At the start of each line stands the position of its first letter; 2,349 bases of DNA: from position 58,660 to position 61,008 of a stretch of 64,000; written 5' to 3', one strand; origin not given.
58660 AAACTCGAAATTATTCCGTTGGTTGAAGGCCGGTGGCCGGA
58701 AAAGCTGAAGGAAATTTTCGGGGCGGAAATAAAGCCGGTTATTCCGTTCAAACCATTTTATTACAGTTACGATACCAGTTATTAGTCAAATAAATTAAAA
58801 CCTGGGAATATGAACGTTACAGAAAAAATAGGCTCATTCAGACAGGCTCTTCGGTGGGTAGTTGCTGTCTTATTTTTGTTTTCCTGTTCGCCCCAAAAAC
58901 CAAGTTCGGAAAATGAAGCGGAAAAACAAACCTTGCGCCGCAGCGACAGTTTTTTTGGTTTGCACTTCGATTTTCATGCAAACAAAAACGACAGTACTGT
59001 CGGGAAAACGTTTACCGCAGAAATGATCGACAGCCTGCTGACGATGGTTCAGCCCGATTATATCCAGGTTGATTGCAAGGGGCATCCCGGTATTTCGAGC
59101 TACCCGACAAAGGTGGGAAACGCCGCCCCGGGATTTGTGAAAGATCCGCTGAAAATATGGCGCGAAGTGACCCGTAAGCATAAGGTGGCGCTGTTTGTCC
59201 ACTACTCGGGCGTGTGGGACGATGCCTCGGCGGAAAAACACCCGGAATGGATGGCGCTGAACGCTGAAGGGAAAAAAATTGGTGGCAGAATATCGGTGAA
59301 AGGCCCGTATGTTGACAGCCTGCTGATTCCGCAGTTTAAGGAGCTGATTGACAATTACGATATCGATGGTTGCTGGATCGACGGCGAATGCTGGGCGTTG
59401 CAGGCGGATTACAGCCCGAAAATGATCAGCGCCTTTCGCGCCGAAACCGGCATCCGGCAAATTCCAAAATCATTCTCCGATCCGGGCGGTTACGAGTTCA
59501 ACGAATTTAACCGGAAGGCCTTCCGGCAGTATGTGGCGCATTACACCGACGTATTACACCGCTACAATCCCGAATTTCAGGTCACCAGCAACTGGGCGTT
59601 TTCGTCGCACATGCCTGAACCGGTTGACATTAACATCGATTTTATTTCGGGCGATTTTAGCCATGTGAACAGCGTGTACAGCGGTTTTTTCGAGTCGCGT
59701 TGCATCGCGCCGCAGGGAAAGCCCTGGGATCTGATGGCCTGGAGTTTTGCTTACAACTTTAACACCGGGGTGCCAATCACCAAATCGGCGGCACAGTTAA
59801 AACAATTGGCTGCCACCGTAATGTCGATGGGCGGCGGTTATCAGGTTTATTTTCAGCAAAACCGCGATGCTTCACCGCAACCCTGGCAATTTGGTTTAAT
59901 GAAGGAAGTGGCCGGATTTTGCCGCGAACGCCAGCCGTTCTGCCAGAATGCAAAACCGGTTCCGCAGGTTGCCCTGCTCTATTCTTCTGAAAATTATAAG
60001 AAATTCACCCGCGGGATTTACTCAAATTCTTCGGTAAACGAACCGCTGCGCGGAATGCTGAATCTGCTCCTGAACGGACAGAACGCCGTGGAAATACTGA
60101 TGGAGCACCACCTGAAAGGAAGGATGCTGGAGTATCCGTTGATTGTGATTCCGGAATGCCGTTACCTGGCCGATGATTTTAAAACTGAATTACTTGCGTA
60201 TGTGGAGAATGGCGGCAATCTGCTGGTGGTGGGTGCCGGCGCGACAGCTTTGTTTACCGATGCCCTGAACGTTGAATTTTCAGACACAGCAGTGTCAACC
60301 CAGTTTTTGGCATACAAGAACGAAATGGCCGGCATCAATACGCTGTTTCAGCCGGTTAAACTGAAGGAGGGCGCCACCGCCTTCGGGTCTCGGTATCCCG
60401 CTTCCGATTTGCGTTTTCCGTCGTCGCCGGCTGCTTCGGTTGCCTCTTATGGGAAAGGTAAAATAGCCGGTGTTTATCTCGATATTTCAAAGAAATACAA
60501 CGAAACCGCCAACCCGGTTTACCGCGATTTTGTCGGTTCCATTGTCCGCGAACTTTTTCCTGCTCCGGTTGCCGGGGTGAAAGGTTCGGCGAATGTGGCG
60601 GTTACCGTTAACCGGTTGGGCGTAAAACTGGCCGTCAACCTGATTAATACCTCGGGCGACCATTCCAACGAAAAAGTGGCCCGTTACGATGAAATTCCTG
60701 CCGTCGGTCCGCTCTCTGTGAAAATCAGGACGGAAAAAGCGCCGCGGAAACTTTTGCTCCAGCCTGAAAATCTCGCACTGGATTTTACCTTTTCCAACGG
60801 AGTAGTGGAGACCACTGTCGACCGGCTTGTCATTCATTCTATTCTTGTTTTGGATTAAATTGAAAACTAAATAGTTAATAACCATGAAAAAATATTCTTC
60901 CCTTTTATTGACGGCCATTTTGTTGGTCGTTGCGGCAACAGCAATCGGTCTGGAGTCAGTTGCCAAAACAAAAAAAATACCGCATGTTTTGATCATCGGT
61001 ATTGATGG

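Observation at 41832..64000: PUL that combines rhamnosidase and other glycosidases with three different secreted phosphoesterases; possible phosphodiester-containing glycan target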

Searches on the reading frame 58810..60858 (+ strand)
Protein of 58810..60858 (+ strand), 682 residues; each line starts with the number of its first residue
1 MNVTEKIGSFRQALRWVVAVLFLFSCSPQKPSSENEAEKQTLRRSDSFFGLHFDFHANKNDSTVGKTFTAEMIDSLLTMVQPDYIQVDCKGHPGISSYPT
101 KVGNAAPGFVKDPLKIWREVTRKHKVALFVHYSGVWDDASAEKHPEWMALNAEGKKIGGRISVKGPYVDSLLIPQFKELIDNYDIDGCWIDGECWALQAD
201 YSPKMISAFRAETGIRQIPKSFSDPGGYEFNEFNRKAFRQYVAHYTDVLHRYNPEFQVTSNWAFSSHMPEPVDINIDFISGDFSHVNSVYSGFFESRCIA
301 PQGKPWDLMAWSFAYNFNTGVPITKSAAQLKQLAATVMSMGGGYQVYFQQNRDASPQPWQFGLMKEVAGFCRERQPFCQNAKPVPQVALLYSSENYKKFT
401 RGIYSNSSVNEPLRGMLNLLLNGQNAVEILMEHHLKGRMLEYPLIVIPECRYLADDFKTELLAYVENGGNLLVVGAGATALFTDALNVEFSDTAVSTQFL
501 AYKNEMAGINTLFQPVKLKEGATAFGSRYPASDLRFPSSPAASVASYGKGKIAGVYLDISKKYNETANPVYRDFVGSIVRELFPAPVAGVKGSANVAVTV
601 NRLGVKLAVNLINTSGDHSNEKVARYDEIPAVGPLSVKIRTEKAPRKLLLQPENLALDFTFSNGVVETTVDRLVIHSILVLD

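Call 3: search_protein_families(library=pfam, proteins=[window:58810-60858:+], max_evalue=0.01)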
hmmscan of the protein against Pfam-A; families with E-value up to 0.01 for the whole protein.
window:58810-60858:+ (682 aa): 4 families
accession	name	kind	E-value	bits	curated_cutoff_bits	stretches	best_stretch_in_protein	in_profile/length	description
PF14871.12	GHL6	-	9.1e-07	29.6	35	1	82-191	14-131/132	Hypothetical glycosyl hydrolase 6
PF01120.23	Alpha_L_fucos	-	1.5e-05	25.1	25.2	1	43-196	70-215/345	Alpha-L-fucosidase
PF08532.16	Glyco_hydro_42M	-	0.00014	21.8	25.8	1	387-473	3-89/207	Beta-galactosidase trimerisation domain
PF22369.2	GLMA_2nd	-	0.00087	19.4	27.7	1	437-475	44-82/138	GLMA-like, second domain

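Call 8: search_protein_families(library=ncbifam, proteins=[window:58810-60858:+], max_evalue=0.01)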
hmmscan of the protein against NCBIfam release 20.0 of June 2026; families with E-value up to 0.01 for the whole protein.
window:58810-60858:+ (682 aa): 0 families

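Call 12: search_solved_structures(query=window:58810-60858:+, max_evalue=0.01)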
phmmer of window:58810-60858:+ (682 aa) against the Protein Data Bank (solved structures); distinct sequences matched with E-value up to 0.01: 2.
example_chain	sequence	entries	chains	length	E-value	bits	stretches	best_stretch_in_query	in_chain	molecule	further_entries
6tvk_AAA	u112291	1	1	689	3.4e-09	38.7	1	50-191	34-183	Alpha-L-fucosidase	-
7xsg_A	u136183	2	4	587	0.0046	18.4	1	155-200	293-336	Alpha-L-fucosidase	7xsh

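Call 18: find_encoding_contigs(protein=window:58810-60858:+, flank=10000, max_places=6)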
Protein window:58810-60858:+ (682 aa): no gene with exactly this product is on record in the collection.
